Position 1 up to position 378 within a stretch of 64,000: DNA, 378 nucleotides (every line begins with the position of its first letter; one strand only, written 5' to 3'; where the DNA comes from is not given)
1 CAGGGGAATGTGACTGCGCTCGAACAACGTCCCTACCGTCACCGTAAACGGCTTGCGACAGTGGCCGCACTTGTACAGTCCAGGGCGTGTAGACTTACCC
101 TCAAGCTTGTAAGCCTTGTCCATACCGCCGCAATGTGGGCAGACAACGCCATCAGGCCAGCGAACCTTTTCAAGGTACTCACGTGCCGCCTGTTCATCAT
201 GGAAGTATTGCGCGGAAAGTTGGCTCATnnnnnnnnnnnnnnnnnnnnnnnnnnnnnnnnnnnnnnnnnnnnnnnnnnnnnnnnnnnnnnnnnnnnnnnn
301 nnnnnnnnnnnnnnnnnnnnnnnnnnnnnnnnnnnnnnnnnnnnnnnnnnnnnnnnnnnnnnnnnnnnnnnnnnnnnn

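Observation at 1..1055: IS1595-like transposase co-transcribed with a membrane coiled-coil gene; the unit interrupts an HNH endonuclease gene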

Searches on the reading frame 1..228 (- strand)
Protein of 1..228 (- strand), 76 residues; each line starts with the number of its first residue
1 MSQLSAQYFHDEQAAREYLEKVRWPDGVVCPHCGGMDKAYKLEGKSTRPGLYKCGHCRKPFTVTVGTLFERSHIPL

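Call 9: search_protein_families(library=pfam, proteins=[window:1-228:-], max_evalue=0.01)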
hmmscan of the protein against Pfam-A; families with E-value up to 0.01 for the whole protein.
window:1-228:- (76 aa): 4 families
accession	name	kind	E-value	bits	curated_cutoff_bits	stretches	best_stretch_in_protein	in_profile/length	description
PF12760.12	Zn_ribbon_IS1595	-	1.7e-17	63.5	25.4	1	11-59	2-45/46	Transposase zinc-ribbon domain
PF23550.1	zf_Tbcl_Rhp7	-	0.0002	21.3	27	1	53-65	6-18/39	DNA repair protein rhp7 treble clef domain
PF09723.15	Zn_ribbon_8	-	0.00036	20.9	34.4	0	21-35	20-34/41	Zinc ribbon domain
PF23451.1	Zn_ribbon_PaaD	-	0.00053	20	27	1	25-61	12-49/53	PaaD zinc beta ribbon domain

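Call 14: find_homologous_proteins(query=window:1-228:-)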
Query window:1-228:- (76 aa): 83 proteins with E <= 0.001 among 84 candidates.
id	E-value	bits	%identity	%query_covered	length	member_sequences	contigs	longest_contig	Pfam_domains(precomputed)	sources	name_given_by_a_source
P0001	1.8e-30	122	70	100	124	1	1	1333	PF12760.13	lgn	-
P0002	2.0e-30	122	71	100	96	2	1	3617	PF12760.13,PF23550.2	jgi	-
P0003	7.4e-30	120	68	100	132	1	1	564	PF12760.13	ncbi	-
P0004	2.7e-29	118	75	88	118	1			PF12760.13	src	-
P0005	1.7e-28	116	65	99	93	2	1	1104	PF12760.13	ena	-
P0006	1.2e-27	113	67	99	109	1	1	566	PF12760.13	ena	-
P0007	1.2e-27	113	66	96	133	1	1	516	PF12760.13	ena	-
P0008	1.4e-27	113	67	99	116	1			PF12760.13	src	-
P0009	9.2e-27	110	65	97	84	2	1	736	PF12760.13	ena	-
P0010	2.6e-26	109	64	100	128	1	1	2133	PF12760.13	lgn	-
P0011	3.6e-26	108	69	97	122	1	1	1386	PF12760.13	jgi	jgi:transposase-like protein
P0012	4.1e-26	108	65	95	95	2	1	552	PF12760.13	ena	-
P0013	5.1e-26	108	66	97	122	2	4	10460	PF12760.13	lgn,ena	-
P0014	7.2e-26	108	66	92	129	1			PF12760.13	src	-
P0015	7.3e-26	107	64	99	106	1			PF12760.13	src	-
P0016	1.3e-25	107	71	89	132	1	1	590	PF12760.13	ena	-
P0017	2.2e-25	106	61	99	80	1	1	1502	PF12760.13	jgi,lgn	jgi:transposase-like protein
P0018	3.9e-25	105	69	89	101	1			PF12760.13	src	-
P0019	4.4e-25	105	61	99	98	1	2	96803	PF12760.13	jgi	jgi:transposase-like protein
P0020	9.6e-25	104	63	93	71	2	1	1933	PF12760.13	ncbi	ncbi:MAG: transposase, partial [Dongiaceae bacterium]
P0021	1.0e-24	104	67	97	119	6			PF12760.13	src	-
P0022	1.1e-24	104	67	99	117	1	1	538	PF12760.13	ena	-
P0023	1.3e-24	103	63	93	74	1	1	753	PF12760.13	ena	-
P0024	1.4e-24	103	69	86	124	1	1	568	PF12760.13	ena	-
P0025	2.8e-24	102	62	96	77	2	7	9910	PF12760.13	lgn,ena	-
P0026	3.6e-24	102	64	99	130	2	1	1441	PF12760.13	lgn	-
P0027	4.0e-24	102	62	97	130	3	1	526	PF12760.13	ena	-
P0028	5.7e-24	101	58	100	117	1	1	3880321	PF12760.13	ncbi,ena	-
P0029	6.5e-24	101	65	89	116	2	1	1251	PF12760.13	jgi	jgi:transposase-like protein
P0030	6.9e-24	101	61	96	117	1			PF12760.13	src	-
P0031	9.3e-24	101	68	87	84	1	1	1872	PF12760.13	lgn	-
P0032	1.2e-23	100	62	100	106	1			PF12760.13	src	-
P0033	1.8e-23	100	62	100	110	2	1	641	PF12760.13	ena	-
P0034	1.9e-23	100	63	99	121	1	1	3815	PF12760.13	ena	-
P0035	2.2e-23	100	64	100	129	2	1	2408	PF12760.13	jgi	jgi:transposase-like protein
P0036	3.2e-23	99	60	96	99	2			PF12760.13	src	-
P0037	3.5e-23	99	57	100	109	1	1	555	PF12760.13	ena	-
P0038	4.3e-23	99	63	84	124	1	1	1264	PF12760.13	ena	-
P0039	8.1e-23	98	63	99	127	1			PF12760.13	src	-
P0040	8.4e-23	98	64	97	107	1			PF12760.13,PF23451.2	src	-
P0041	1.2e-22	97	61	100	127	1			PF12760.13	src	-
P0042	1.3e-22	97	63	93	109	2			PF12760.13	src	-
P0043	1.7e-22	97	64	96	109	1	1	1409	PF12760.13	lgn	-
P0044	1.8e-22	97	63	89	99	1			PF12760.13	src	-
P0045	4.9e-22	95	61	99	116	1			PF12760.13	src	-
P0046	5.4e-22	95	61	100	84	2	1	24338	PF12760.13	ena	-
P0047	5.9e-22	95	68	86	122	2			PF12760.13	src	-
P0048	9.4e-22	94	67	87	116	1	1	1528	PF12760.13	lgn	-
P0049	4.8e-21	92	66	84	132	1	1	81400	PF12760.13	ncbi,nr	ncbi:transposase [Pelagibaca abyssi]|nr:transposase [Salipiger abyssi]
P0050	5.9e-21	92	53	100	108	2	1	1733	PF12760.13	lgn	-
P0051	6.9e-21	92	64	86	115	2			PF12760.13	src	-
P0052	6.9e-21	92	65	89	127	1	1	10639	PF12760.13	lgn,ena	-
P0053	8.8e-21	91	59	100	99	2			PF12760.13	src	-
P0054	2.2e-20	90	60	92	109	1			PF12760.13,PF23550.2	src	-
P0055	3.3e-20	89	52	100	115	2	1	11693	PF12760.13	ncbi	-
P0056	7.4e-20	88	65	87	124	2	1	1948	PF12760.13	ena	-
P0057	1.1e-19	88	59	100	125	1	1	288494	PF12760.13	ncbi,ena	-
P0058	3.1e-19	86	54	100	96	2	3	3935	PF12760.13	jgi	-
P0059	4.7e-19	86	58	88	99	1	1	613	PF12760.13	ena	-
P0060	7.7e-19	85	57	99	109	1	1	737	PF12760.13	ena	-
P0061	9.2e-19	85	58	99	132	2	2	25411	PF12760.13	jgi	jgi:transposase-like protein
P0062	1.2e-18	84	53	100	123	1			PF12760.13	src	-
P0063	1.4e-18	84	57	96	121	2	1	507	PF12760.13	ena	-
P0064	1.4e-18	84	54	96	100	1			PF12760.13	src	-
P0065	1.9e-18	84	59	99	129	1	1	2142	PF12760.13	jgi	jgi:transcription elongation factor Elf1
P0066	4.2e-18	83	64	87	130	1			PF12760.13,PF23451.2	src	-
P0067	4.7e-18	83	60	99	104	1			PF12760.13,PF08273.18,PF23451.2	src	-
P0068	1.3e-17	81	48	86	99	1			PF12760.13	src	-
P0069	1.4e-16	78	57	86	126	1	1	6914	PF12760.13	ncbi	-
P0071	2.9e-16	77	63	83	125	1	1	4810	PF12760.13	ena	-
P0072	1.1e-15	75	55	99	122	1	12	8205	PF12760.13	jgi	jgi:transposase-like protein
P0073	1.1e-15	75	53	96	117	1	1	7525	PF12760.13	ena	-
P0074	3.2e-15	74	54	97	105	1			PF12760.13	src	-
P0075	3.8e-15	73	54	100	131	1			PF12760.13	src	-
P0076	4.0e-14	70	62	78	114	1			PF12760.13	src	-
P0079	5.7e-11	60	62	62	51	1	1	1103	PF12760.13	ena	-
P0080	1.0e-7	50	59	51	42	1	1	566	PF12760.13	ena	-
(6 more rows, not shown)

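Call 20: find_related_loci(query=window:1-228:-, collection=genome_contigs, flank=4000)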
Query window:1-228:- (76 aa) in genome_contigs; peptide patterns used: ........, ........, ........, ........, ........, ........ (x = any residue, [..] = any of these).
337 stretches matched a pattern; 222 encode a relative of the query (tblastn E <= 1e-3); the best 80 are kept; 80 distinct loci.
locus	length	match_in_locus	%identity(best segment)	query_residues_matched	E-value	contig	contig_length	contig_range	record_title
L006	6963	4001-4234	69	1-76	6e-35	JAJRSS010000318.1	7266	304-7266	MAG: Alphaproteobacteria bacterium isolate Dive96_bin1.131 k141_5075238, whole genome shotgun sequence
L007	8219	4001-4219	73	4-76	8e-35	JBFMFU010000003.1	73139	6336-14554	MAG: Thermodesulfobacteriota bacterium isolate MAG279 MAG279_3, whole genome shotgun sequence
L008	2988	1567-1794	68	1-76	8e-34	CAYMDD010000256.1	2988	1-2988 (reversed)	MAG TPA_asm: uncultured Rickettsiales bacterium isolate binchicken_co311_53 genome assembly, contig: NODE_42334_length_2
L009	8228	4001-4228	68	1-76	1e-33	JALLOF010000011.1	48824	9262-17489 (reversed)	Nitrospinae bacterium AH_259_B05_G02_I21 NODE_11_length_48824_cov_112.446, whole genome shotgun sequence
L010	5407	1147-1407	61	1-76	6e-33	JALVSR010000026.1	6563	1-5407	MAG: Hyphomicrobiales bacterium isolate A3_metabat2_scaf2bin.364 A3_NODE_15284_length_6563_cov_8.224518, whole genome sh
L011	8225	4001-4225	67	2-76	1e-32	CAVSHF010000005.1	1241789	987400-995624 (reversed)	MAG: uncultured Nitrospiraceae bacterium isolate MFD01476.bin.1.65 genome assembly, contig: contig_68, whole genome shot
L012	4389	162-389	67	1-76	2e-32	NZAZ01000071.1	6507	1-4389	MAG: Rhodospirillaceae bacterium isolate ARS16 MHASMcontig_598009, whole genome shotgun sequence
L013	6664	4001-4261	62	1-76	2e-32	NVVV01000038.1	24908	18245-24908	MAG: Robiginitomaculum sp. isolate NORP54 Contig_source1382A_4487, whole genome shotgun sequence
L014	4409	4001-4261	61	1-76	1e-32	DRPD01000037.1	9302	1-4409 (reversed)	MAG TPA_asm: Thermopetrobacter sp. isolate HyVt-550 HyVt-550_k145_1104129, whole genome shotgun sequence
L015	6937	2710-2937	64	1-76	3e-32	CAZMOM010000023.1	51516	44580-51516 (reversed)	MAG TPA_asm: uncultured Gammaproteobacteria bacterium isolate binchicken_co85_55 genome assembly, contig: NODE_392_lengt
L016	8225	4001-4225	65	2-76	4e-32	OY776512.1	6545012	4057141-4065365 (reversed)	MAG: Desulfarculaceae bacterium isolate e2237022-3439-453f-a1e0-3d3180ebaa11 genome assembly, chromosome: 1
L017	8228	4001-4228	63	1-76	4e-32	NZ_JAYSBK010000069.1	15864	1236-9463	MAG: Novosphingobium sp. isolate XM6_XAHMGE1bin.2 NODE_2070_length_15864_cov_6.414882, whole genome shotgun sequence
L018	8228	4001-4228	61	1-76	1e-31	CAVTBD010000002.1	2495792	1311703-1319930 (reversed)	MAG: uncultured Alphaproteobacteria bacterium isolate MFD02416.bin.1.43 genome assembly, contig: contig_27251, whole gen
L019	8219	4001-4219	64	4-76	4e-32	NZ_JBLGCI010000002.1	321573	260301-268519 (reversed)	MAG: Brevundimonas sp. isolate 3300055174_23 Ga0535679_0000009, whole genome shotgun sequence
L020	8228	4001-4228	64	1-76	1e-31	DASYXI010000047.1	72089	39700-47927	MAG TPA_asm: Stellaceae bacterium isolate SMAG_U6304 k141_916877, whole genome shotgun sequence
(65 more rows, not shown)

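Call 24: search_protein_families(library=phrogs, proteins=[window:1-228:-], max_evalue=0.01)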
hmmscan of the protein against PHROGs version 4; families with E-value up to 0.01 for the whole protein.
window:1-228:- (76 aa): 4 families
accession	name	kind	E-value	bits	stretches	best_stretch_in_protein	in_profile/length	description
phrog_25593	-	unknown function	4.2e-11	43.6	1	8-76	20-86/344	-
phrog_6504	-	unknown function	5.2e-07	30.8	1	24-69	4-52/61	-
phrog_12574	-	unknown function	0.00044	21.5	1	13-58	22-63/75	-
phrog_10675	-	unknown function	0.0048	18.1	1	28-64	6-44/98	-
